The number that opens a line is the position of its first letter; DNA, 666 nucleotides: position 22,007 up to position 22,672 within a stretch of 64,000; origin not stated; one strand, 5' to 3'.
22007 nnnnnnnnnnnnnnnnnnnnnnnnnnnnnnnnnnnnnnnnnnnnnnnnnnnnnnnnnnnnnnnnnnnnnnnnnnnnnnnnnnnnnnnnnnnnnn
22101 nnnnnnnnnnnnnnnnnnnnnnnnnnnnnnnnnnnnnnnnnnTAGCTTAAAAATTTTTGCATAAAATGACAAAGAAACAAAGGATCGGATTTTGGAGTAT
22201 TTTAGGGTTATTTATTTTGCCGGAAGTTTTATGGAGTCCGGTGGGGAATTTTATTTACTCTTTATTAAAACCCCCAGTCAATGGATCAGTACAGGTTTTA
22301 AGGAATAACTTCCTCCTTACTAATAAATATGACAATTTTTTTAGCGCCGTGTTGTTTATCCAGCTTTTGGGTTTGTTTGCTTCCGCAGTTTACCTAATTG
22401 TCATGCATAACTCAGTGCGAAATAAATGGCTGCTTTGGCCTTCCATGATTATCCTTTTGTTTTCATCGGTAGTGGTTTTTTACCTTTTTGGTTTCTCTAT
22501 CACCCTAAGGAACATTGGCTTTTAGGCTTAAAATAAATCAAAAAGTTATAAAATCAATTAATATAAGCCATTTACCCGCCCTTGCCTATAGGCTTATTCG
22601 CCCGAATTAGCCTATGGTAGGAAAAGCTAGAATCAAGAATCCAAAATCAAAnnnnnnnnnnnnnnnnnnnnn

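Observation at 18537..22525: Secreted 967-aa lipase-like protein followed by three small polytopic membrane proteins (two clear paralogs): candidate effector/immunity module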

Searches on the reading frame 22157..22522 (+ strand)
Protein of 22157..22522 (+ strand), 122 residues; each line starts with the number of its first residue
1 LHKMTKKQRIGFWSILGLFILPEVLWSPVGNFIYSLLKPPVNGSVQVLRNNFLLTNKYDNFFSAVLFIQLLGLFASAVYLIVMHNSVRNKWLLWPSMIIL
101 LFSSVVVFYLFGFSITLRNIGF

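Call 3: search_protein_families(library=pfam, proteins=[window:22157-22522:+], max_evalue=1)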
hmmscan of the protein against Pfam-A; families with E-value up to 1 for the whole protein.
window:22157-22522:+ (122 aa): 3 families
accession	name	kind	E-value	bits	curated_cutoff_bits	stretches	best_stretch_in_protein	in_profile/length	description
PF14093.11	DUF4271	-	0.0055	17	29.7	1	14-114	4-102/206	Domain of unknown function (DUF4271)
PF19451.5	DUF5989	-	0.77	10.3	27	1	84-108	10-34/49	Family of unknown function (DUF5989)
PF20990.2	DUF2207_C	-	0.78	9.8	33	0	56-111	132-186/247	Predicted membrane protein (DUF2207) C-terminal domain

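Call 4: search_protein_families(library=ncbifam, proteins=[window:22157-22522:+], max_evalue=1)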
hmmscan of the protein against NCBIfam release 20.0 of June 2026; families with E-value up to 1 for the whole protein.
window:22157-22522:+ (122 aa): 0 families

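Call 40: find_homologous_proteins(query=A3, max_evalue=0.001)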
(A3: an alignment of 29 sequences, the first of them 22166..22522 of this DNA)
Query A3 (29 sequences) (119 aa, profile of the alignment): 53 proteins with E <= 0.001 among 3225 candidates.
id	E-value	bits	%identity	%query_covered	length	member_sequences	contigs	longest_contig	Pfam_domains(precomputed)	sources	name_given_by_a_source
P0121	7.1e-21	92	-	-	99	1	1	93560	-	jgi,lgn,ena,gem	-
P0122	1.2e-18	85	40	96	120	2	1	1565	-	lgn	-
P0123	1.4e-18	85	37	100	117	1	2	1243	-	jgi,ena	-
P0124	1.5e-18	85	-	-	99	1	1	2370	-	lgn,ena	-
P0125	2.5e-18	84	39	91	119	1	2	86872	-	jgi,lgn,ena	jgi:hypothetical protein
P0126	2.7e-18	84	43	99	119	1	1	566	-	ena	-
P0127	1.2e-17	82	47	65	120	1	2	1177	-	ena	-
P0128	2.9e-17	81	49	66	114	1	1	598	-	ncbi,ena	-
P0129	1.5e-16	78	63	100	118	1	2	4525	-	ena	-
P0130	1.6e-16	78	-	-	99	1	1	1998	-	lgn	-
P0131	1.7e-16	78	51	48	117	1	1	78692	-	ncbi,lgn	-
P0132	1.8e-16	78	-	-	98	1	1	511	-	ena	-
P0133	2.0e-16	78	59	100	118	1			-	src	-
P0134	2.9e-16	78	-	-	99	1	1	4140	-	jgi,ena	-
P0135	3.0e-16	77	47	100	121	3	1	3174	-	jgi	-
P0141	4.7e-15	74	34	89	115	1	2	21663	-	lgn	-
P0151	1.6e-13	69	45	65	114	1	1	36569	-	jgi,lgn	jgi:hypothetical protein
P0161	1.2e-11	63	43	51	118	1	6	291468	-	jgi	jgi:hypothetical protein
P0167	1.9e-10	59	55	100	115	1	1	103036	-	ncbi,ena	-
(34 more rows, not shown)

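Call 58: predict_structure(alignment_id=A4)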
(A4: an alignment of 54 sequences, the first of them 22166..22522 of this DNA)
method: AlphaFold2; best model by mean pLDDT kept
length: 119 residues; sequences in the alignment: 54
mean_pLDDT: 88.8   pTM: 0.75
mean pLDDT of the five models: 88.8, 86.5, 85.8, 84.2, 80.9
residues with pLDDT >= 90: 56; 70-90: 61; 50-70: 1; < 50: 1
segments of 3 or more residues with pLDDT < 50: none
pLDDT, mean of each block of 10 residues (from residue 1): 89 92 85 89 82 85 95 94 88 96 94 73
secondary structure, 60 per line:
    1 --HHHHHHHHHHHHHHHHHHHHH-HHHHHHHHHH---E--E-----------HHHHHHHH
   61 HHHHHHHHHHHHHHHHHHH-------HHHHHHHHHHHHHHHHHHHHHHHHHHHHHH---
elements in order: H3-23 H25-34 H53-79 H87-116
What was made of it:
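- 22166..22525 (+): Small 3-TM partner, long type, 119 aa. This is the copy that was modelled. AF2 model with pLDDT 88.8 and three long helices (call 58).
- Closest known: Tle/Tli lipase effector-immunity pairs of type VI secretion systems. Different: Tli proteins are periplasmic soluble proteins or lipoproteins, whereas these partners are polytopic with almost no soluble part (call 58).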

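Call 60: search_protein_representatives(alignment_id=A4)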
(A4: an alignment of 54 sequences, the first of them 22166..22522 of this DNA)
Query: 54 sequences, 115 profile positions. Proteins with E-value up to 0.001 (for the whole library): 355; up to 1e-10: 174; up to 1e-30: 2. The best 150 are listed.
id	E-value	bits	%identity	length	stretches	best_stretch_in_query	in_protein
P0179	2.7e-33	131.0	-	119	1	1-111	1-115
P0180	9.5e-33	129.3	-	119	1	1-115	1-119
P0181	2.0e-29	118.6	-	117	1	1-114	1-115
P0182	7.9e-29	116.7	-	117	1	1-115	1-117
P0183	1.6e-27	112.4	-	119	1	1-114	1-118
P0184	3.4e-27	111.4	-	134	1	1-115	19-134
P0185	6.8e-27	110.4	-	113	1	1-113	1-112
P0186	2.1e-26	108.8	-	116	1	1-112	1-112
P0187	2.6e-26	108.5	-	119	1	1-110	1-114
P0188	2.0e-25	105.6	-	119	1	1-111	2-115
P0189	5.3e-25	104.3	-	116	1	1-111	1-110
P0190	5.8e-25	104.2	-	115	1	1-115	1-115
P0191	8.4e-25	103.7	-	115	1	1-115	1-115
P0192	1.8e-24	102.6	-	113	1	5-115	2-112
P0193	2.3e-24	102.2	-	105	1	15-115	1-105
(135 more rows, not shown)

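Call 65: fold_search(model_id=the predicted structure, library=pdb)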
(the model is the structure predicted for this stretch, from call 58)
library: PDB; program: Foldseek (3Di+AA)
matches with E <= 10: 39; with E <= 0.001: 0
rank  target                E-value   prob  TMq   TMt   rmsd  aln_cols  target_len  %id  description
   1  2fzf_A                2.6e+00  0.23  0.40  0.32  12.7       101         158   11  Hypothetical Protein Pfu-1136390-001 From Pyrococcus furiosus (released 2006-02-21)
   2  3isf_C                2.9e+00  0.20  0.44  0.36  12.3       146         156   14  Structure of non-mineralized Bfrb (as-isolated) from Pseudomonas aeruginosa to 2.07A Resolution (released 2010-02-02)
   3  9rgx_A                3.1e+00  0.41  0.48  0.56   5.4       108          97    8  X-ray crystal structure of a de novo designed single-chain antiparallel 3-helix coiled-coil bundle, sc-apCC3-ACW (released 2025-09-03)
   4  8soi_C                3.1e+00  0.13  0.37  0.26   7.2       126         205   15  Structure of human ULK1 complex core (2:1:1 stoichiometry) (released 2023-06-21)
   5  5fvl_A                3.6e+00  0.35  0.38  0.52   8.8        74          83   14  Crystal structure of Vps4-Vps20 complex from S.cerevisiae (released 2016-04-27)
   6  1t98_B                3.8e+00  0.14  0.35  0.20   7.7       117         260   14  Crystal Structure of MukF(1-287) (released 2005-05-24)
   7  1nig                  3.8e+00  0.12  0.36  0.31  14.5       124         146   11  2.0 A Structure of Protein of Unknown Function from Thermoplasma acidophilum (released 2003-07-15)
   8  1tt9_A                4.1e+00  0.35  0.50  0.14   5.4       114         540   12  Structure of the bifunctional and Golgi associated formiminotransferase cyclodeaminase octamer (released 2005-06-28)
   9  2gsc_B                4.1e+00  0.25  0.44  0.45   6.4       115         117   10  Crystal Structure of the Conserved Hypothetical Cytosolic Protein Xcc0516 from Xanthomonas campestris (released 2006-10-03)
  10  9rgx_B                4.5e+00  0.23  0.44  0.53   6.4       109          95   11  X-ray crystal structure of a de novo designed single-chain antiparallel 3-helix coiled-coil bundle, sc-apCC3-ACW (released 2025-09-03)
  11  2gsc_A                5.0e+00  0.09  0.36  0.38  13.8       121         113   11  Crystal Structure of the Conserved Hypothetical Cytosolic Protein Xcc0516 from Xanthomonas campestris (released 2006-10-03)
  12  1s94_B                5.9e+00  0.10  0.34  0.34   8.1       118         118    8  Crystal structure of the Habc domain of neuronal syntaxin from the squid Loligo pealei (released 2004-05-11)
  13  2ib0_B                5.9e+00  0.10  0.37  0.35  11.4       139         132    8  Crystal structure of a conserved hypothetical protein, rv2844, from Mycobacterium tuberculosis (released 2006-09-26)
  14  3zcj_C                5.9e+00  0.08  0.33  0.25   9.0       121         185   14  Crystal structure of Helicobacter pylori T4SS protein CagL in a tetragonal crystal form with a helical RGD-motif (6 Mo (released 2013-10-09)
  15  4zey                  7.0e+00  0.35  0.44  0.60   5.6        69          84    9  Crystal structure of a nuclear receptor binding factor 2 MIT domain (NRBF2) from Homo sapiens at 1.50 A resolution (released 2015-05-06)
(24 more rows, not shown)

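Call 66: find_encoding_contigs(protein=P0161, flank=5000, max_places=2)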
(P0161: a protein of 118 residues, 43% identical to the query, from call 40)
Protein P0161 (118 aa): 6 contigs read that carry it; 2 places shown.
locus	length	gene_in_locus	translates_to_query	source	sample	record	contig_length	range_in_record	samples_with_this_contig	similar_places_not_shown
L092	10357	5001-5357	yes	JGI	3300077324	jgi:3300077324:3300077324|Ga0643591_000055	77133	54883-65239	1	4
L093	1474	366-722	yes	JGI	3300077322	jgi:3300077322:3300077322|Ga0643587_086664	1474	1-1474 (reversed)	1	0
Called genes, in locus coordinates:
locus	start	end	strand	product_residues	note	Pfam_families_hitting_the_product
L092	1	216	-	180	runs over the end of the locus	PF01195:Pept_tRNA_hydro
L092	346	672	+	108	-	-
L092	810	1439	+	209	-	PF10502:Peptidase_S26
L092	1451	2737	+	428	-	PF13393:tRNA-synt_His, PF00587:tRNA-synt_2b, PF13393:tRNA-synt_His, PF03129:HGTP_anticodon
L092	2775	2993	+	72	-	-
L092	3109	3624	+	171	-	PF09424:YqeY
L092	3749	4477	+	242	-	PF06790:UPF0259 (weak), PF25231:DUF7847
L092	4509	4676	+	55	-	-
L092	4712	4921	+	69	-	-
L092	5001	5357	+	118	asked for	-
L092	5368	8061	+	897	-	PF00561:Abhydrolase_1 (faint), PF02450:LCAT, PF24096:DUF7379 (weak)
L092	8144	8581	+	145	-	PF02130:YbeY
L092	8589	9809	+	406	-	PF11104:PilM_2 (faint), PF02491:SHS2_FTSA, PF06723:MreB_Mbl, PF14450:FtsA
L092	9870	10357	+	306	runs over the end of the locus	PF00091:Tubulin, PF12327:FtsZ_C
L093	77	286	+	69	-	-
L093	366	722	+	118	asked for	-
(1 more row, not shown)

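Call 67: find_encoding_contigs(protein=P0167, flank=5000, max_places=2)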
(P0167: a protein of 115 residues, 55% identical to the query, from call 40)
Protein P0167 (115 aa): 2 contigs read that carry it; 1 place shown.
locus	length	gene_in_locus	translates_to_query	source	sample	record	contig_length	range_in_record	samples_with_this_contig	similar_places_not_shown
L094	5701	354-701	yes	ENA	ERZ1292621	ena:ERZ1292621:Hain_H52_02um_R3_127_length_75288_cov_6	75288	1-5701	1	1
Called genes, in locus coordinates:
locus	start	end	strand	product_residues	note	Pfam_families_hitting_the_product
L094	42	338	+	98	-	-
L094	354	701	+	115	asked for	-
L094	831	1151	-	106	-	PF00085:Thioredoxin, PF13098:Thioredoxin_2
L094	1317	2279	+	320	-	PF00768:Peptidase_S11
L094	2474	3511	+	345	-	PF10555:MraY_sig1 (faint), PF00953:Glycos_transf_4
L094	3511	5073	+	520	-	PF07969:Amidohydro_3 (weak), PF01979:Amidohydro_1, PF07969:Amidohydro_3 (weak)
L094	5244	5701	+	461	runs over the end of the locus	PF08245:Mur_ligase_M, PF02875:Mur_ligase_C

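Call 68: find_encoding_contigs(protein=P0131, flank=5000, max_places=2)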
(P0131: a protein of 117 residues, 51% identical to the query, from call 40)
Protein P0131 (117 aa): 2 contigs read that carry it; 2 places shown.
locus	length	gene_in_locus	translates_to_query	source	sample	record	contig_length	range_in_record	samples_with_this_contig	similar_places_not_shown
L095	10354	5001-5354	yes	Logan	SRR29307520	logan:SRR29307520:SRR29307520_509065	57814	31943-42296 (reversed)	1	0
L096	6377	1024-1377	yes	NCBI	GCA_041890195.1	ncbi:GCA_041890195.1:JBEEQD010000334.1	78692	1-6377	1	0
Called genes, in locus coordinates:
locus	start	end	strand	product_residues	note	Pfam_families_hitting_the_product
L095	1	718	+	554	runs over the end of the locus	PF03023:MurJ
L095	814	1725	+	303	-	PF06983:3-dmu-9_3-mt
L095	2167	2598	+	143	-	PF06044:DpnI (weak)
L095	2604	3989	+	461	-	-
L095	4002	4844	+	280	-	PF02086:MethyltransfD12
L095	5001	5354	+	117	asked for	-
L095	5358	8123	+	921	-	PF00561:Abhydrolase_1 (weak), PF01674:Lipase_2 (weak), PF02450:LCAT, PF24096:DUF7379 (faint)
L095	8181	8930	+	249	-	PF12705:PDDEXK_1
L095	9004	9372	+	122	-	PF21173:DksA-like_N (weak), PF01258:zf-dskA_traR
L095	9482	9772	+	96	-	-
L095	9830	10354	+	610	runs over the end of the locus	PF00009:GTP_EFTU, PF03144:GTP_EFTU_D2 (weak), PF14492:EFG_III, PF00679:EFG_C, PF06421:LepA_C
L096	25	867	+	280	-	PF02086:MethyltransfD12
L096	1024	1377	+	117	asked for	-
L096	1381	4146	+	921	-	PF00561:Abhydrolase_1 (weak), PF01674:Lipase_2 (weak), PF02450:LCAT, PF24096:DUF7379 (faint)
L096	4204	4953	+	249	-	PF12705:PDDEXK_1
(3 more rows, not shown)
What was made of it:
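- Neighbourhoods are housekeeping genes (calls 66, 68).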

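Call 76: search_protein_families(library=padloc, proteins=[window:22166-22522:+], max_evalue=0.01)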
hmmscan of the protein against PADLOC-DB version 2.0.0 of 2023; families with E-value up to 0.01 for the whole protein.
window:22166-22522:+ (119 aa): 0 families

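Call 77: search_protein_families(library=phrogs, proteins=[window:22166-22522:+], max_evalue=0.01)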
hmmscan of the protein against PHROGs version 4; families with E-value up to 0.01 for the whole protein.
window:22166-22522:+ (119 aa): 0 families

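Call 89: find_encoding_contigs(protein=P0125, flank=4000, max_places=1)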
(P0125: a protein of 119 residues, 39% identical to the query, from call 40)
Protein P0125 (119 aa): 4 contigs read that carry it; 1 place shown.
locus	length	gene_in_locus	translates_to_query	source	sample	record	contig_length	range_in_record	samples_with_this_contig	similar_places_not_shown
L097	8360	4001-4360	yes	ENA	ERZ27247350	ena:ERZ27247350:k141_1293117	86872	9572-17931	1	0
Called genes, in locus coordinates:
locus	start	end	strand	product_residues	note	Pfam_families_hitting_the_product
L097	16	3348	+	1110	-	PF01471:PG_binding_1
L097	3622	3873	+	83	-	-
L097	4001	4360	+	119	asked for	-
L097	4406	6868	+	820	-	PF01674:Lipase_2 (faint), PF02450:LCAT, PF00561:Abhydrolase_1 (weak), PF24096:DUF7379 (weak)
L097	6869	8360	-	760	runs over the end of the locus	PF04932:Wzy_C, PF13428:TPR_14 (faint), PF13181:TPR_8 (faint), PF13431:TPR_17 (faint), PF14559:TPR_19 (faint)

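Call 90: find_encoding_contigs(protein=P0151, flank=4000, max_places=1)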
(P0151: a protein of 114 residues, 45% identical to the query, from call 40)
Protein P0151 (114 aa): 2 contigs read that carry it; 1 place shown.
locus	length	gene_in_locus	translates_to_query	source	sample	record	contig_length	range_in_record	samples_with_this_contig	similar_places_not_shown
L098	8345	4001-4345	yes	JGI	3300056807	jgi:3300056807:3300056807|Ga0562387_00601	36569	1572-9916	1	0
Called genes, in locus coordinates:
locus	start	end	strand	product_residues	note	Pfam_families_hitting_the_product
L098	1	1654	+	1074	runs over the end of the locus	?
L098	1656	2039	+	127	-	-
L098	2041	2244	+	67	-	-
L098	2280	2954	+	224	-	PF01797:Y1_Tnp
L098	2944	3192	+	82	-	-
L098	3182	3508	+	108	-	-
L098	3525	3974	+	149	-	-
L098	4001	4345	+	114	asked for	-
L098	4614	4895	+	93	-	-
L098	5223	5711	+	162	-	PF00466:Ribosomal_L10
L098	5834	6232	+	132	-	PF16320:Ribosomal_L12_N, PF00542:Ribosomal_L12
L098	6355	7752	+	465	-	PF00206:Lyase_1, PF08328:ASL_C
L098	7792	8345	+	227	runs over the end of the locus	-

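Call 91: find_encoding_contigs(protein=P0141, flank=4000, max_places=1)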
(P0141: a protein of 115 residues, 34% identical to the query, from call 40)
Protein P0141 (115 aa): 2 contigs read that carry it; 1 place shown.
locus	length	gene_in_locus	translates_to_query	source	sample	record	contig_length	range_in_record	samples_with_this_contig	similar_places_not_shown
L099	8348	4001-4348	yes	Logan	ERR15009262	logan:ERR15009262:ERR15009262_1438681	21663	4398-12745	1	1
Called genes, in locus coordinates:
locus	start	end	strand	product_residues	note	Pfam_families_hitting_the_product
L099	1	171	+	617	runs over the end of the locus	PF04851:ResIII (faint), PF09848:SLFN-g3_helicase, PF13401:AAA_22 (faint)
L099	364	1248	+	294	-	PF25145:NfeD1b_N, PF01343:Peptidase_S49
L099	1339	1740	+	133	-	PF03073:TspO_MBR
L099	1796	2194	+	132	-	PF09945:DUF2177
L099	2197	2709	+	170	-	-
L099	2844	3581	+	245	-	PF01381:HTH_3, PF13560:HTH_31 (weak), PF13274:SocA_Panacea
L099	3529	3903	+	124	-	-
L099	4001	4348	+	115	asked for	-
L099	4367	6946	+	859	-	PF02450:LCAT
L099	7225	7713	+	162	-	-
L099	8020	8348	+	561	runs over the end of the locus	PF03717:PBP_dimer, PF00905:Transpeptidase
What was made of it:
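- Reverse look-ups are 4 of 4 positive (calls 66, 68, 89, 91).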
